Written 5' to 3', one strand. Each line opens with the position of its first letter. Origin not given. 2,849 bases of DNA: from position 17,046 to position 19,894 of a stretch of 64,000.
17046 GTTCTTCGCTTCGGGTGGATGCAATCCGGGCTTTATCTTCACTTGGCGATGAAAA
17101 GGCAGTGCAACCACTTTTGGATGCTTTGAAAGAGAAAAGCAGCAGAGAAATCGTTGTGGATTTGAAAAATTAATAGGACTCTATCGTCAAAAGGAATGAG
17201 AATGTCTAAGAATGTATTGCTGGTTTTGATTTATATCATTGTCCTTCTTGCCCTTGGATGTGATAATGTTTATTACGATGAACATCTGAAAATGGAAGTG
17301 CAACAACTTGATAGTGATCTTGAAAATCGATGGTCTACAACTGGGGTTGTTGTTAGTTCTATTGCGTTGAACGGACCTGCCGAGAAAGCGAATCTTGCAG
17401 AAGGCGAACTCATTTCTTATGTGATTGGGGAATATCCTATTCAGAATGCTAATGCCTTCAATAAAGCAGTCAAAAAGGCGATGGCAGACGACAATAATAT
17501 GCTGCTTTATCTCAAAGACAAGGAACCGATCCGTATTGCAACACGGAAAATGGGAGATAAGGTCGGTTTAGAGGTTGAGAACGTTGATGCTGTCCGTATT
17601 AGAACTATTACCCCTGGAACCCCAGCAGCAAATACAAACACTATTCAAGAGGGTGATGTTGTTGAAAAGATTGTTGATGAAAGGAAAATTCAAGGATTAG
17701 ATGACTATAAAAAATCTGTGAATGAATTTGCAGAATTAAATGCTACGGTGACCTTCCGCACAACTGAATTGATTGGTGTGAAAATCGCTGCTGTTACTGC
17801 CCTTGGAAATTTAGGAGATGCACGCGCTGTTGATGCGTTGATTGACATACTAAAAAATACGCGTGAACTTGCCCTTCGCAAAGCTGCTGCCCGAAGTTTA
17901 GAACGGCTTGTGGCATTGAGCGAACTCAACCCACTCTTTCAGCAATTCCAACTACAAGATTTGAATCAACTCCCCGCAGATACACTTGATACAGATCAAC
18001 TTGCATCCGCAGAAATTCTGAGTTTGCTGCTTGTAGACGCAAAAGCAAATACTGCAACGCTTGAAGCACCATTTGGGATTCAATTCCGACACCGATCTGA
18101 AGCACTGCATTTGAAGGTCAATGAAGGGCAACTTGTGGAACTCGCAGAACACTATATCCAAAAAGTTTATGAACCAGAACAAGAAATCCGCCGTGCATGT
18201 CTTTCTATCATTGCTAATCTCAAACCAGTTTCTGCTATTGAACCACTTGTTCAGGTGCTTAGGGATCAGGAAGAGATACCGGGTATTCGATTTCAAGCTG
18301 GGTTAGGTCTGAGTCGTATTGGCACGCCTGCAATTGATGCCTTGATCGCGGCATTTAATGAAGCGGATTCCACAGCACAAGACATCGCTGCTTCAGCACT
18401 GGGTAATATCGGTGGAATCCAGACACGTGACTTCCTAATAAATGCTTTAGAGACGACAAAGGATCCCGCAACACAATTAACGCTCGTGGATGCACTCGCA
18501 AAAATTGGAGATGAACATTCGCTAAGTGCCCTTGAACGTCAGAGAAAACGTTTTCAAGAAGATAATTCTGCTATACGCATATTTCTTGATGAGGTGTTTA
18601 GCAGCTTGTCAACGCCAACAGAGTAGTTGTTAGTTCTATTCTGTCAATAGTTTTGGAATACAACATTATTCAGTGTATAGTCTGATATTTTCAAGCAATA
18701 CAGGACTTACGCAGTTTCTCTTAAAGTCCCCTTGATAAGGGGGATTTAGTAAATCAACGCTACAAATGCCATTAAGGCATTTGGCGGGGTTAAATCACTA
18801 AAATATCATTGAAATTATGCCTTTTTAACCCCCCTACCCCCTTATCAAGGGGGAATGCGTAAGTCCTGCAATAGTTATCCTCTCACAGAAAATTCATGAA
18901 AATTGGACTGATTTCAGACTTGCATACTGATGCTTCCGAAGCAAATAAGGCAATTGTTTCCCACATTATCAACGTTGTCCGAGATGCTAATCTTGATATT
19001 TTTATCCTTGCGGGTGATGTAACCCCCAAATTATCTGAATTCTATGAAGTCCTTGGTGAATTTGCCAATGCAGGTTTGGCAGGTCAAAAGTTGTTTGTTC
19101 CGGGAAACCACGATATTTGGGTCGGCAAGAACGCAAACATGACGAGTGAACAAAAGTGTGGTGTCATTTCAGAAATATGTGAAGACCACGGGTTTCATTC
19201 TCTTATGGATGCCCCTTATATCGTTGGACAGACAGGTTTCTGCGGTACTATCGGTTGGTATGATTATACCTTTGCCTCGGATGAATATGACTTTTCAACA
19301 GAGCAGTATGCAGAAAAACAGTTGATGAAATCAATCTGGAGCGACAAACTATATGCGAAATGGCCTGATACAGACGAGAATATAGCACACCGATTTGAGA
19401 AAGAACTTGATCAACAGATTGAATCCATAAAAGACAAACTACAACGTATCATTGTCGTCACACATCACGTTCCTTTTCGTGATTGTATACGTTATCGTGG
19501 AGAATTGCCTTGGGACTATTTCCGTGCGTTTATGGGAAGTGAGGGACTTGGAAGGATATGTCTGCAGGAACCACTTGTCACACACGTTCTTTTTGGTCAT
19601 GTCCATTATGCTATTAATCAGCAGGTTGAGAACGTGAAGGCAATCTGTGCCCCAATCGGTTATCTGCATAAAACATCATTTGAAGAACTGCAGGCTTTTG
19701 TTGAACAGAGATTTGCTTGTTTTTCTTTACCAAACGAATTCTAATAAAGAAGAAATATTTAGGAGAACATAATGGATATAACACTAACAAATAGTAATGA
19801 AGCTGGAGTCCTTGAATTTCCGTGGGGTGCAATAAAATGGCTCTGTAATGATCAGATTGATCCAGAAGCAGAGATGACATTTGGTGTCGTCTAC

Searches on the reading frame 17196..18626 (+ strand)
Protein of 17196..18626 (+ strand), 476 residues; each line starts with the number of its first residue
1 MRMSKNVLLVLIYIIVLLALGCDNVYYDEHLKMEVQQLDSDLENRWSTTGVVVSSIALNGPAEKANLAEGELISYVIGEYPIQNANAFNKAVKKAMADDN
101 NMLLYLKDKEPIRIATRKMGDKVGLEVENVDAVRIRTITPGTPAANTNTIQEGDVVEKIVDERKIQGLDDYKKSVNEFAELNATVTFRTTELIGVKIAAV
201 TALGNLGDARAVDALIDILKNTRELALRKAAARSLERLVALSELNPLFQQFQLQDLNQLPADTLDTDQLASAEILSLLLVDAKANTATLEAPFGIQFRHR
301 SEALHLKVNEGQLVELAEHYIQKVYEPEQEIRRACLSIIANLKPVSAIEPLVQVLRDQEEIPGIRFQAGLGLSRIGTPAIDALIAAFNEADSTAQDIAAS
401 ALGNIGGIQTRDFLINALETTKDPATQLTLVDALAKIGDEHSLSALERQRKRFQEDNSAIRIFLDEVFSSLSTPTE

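Call 48: find_homologous_proteins(query=window:17196-18626:+, max_evalue=1e-80)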
Query window:17196-18626:+ (476 aa): 332 proteins with E <= 1e-80 among 8000 candidates; the best 120 are listed.
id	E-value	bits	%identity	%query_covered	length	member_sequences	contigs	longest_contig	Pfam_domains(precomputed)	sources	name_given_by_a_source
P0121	4.3e-298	1006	100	100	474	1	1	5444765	PF00595.30,PF13180.13,PF03130.23,PF13646.13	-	-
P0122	1.4e-281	952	95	100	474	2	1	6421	PF17820.8,PF00595.30,PF13180.13,PF03130.23,PF13646.13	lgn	-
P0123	3.2e-281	951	94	100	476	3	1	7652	PF17820.8,PF00595.30,PF13180.13,PF03130.23,PF13646.13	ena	-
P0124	3.5e-276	934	93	100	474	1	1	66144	PF00595.30,PF13180.13,PF03130.23,PF13646.13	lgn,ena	-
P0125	3.5e-265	898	90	100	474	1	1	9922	PF17820.8,PF00595.30,PF13180.13,PF03130.23,PF13646.13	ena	-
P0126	9.3e-265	896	89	100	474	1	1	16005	PF17820.8,PF00595.30,PF13180.13,PF03130.23,PF13646.13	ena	-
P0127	2.0e-264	895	89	100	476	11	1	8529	PF00514.30,PF17820.8,PF00595.30,PF13180.13,PF03130.23,PF13646.13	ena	-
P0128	5.3e-262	887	88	100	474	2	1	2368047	PF17820.8,PF00595.30,PF13180.13,PF03130.23,PF13646.13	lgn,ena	-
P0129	2.8e-261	885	89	100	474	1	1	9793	PF17820.8,PF00595.30,PF13180.13,PF03130.23,PF13646.13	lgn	-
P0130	3.3e-258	875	87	100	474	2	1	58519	PF00595.30,PF13180.13,PF03130.23,PF13646.13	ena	-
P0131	2.5e-255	865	86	100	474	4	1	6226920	PF17820.8,PF00595.30,PF13180.13,PF03130.23,PF13646.13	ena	-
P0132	2.5e-255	865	86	100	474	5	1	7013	PF00595.30,PF13180.13,PF03130.23,PF13646.13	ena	-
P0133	3.7e-244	829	82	100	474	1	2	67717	PF01347.29,PF00595.30,PF13180.13,PF03130.23,PF13646.13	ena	-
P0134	1.8e-237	807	80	100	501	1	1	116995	PF17820.8,PF00595.30,PF13180.13,PF03130.23,PF13646.13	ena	-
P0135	1.9e-236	803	79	100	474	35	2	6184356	PF17820.8,PF00595.30,PF13180.13,PF03130.23,PF13646.13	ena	-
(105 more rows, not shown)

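Call 49: find_encoding_contigs(protein=P0122, flank=4000, max_places=3)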
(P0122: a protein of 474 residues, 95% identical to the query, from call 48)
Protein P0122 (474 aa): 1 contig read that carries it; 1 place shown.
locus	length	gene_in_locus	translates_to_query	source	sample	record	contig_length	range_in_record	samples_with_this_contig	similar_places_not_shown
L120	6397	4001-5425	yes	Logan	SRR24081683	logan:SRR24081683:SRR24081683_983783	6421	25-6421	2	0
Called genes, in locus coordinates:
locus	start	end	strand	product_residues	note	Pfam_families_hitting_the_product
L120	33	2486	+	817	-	PF00270:DEAD, PF04851:ResIII, PF22527:DEXQc_Suv3, PF00271:Helicase_C, PF08148:DSHCT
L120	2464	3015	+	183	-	PF13673:Acetyltransf_10 (weak), PF00583:Acetyltransf_1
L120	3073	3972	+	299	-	PF01602:Adaptin_N (faint), PF00514:Arm (faint), PF02985:HEAT (faint), PF13513:HEAT_EZ (faint), PF03130:HEAT_PBS (faint), PF13646:HEAT_2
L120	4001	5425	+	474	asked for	PF00595:PDZ (faint), PF13180:PDZ_2 (faint), PF17820:PDZ_6 (faint), PF03130:HEAT_PBS (faint), PF13646:HEAT_2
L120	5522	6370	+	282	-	PF00149:Metallophos, PF12850:Metallophos_2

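Call 50: find_encoding_contigs(protein=P0123, flank=4000, max_places=3)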
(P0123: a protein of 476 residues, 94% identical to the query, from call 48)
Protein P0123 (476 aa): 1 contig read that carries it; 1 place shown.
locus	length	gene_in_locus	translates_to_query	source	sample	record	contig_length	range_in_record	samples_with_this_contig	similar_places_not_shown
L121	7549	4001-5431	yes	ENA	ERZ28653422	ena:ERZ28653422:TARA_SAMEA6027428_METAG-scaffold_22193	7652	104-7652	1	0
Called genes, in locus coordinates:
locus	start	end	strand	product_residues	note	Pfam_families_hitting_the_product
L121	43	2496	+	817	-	PF00270:DEAD, PF04851:ResIII, PF22527:DEXQc_Suv3, PF00271:Helicase_C, PF08148:DSHCT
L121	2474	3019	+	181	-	PF13673:Acetyltransf_10, PF00583:Acetyltransf_1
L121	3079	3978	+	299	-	PF01602:Adaptin_N (faint), PF00514:Arm (faint), PF02985:HEAT (faint), PF13513:HEAT_EZ (faint), PF03130:HEAT_PBS (faint), PF13646:HEAT_2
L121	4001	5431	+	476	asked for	PF00595:PDZ (faint), PF13180:PDZ_2 (faint), PF17820:PDZ_6 (faint), PF13646:HEAT_2 (weak), PF03130:HEAT_PBS (faint), PF13646:HEAT_2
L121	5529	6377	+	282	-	PF00149:Metallophos, PF12850:Metallophos_2 (weak)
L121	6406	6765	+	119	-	PF00190:Cupin_1, PF07883:Cupin_2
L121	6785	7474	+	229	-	PF00697:PRAI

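Call 51: find_encoding_contigs(protein=P0124, flank=4000, max_places=3)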
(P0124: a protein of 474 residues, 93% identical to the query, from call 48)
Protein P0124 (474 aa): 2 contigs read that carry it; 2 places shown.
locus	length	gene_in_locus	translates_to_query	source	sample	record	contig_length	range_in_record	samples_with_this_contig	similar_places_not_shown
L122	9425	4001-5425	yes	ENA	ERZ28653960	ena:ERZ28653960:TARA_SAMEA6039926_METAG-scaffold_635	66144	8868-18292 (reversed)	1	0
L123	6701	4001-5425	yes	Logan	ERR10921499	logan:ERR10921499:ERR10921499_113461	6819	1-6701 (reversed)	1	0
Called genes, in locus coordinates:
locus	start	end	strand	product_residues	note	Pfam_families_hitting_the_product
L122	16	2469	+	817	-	PF00270:DEAD, PF04851:ResIII, PF22527:DEXQc_Suv3, PF00271:Helicase_C, PF08148:DSHCT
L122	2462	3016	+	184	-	PF13673:Acetyltransf_10, PF00583:Acetyltransf_1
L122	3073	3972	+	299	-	PF01602:Adaptin_N (faint), PF00514:Arm (faint), PF02985:HEAT (faint), PF03130:HEAT_PBS (faint), PF13646:HEAT_2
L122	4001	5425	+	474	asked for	PF00595:PDZ (faint), PF13180:PDZ_2 (faint), PF03130:HEAT_PBS (faint), PF13646:HEAT_2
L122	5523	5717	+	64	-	PF12850:Metallophos_2 (weak)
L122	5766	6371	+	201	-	-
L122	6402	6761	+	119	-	PF00190:Cupin_1, PF02311:AraC_binding (weak), PF07883:Cupin_2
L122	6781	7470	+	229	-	PF00697:PRAI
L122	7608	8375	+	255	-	-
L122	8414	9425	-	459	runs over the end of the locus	PF13231:PMT_2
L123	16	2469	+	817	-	PF00270:DEAD, PF04851:ResIII, PF22527:DEXQc_Suv3, PF00271:Helicase_C, PF08148:DSHCT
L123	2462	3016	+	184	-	PF13673:Acetyltransf_10, PF00583:Acetyltransf_1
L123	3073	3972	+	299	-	PF01602:Adaptin_N (faint), PF00514:Arm (faint), PF02985:HEAT (faint), PF03130:HEAT_PBS (faint), PF13646:HEAT_2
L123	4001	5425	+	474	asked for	PF00595:PDZ (faint), PF13180:PDZ_2 (faint), PF03130:HEAT_PBS (faint), PF13646:HEAT_2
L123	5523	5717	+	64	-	PF12850:Metallophos_2 (weak)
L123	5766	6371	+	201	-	-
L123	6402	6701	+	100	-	?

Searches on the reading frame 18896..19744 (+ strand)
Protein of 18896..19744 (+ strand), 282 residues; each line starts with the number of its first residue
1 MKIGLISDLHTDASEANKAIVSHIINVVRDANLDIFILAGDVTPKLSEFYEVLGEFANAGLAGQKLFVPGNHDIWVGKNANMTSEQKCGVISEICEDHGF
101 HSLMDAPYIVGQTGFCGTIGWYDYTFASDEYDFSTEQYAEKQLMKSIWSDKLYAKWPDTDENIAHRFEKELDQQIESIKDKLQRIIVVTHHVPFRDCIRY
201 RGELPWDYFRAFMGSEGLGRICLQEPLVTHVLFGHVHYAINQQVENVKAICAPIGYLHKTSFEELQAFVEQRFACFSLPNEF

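Call 25: find_encoding_contigs(protein=window:18896-19744:+, flank=3000, max_places=10)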
Protein window:18896-19744:+ (282 aa): no gene with exactly this product is on record in the collection.
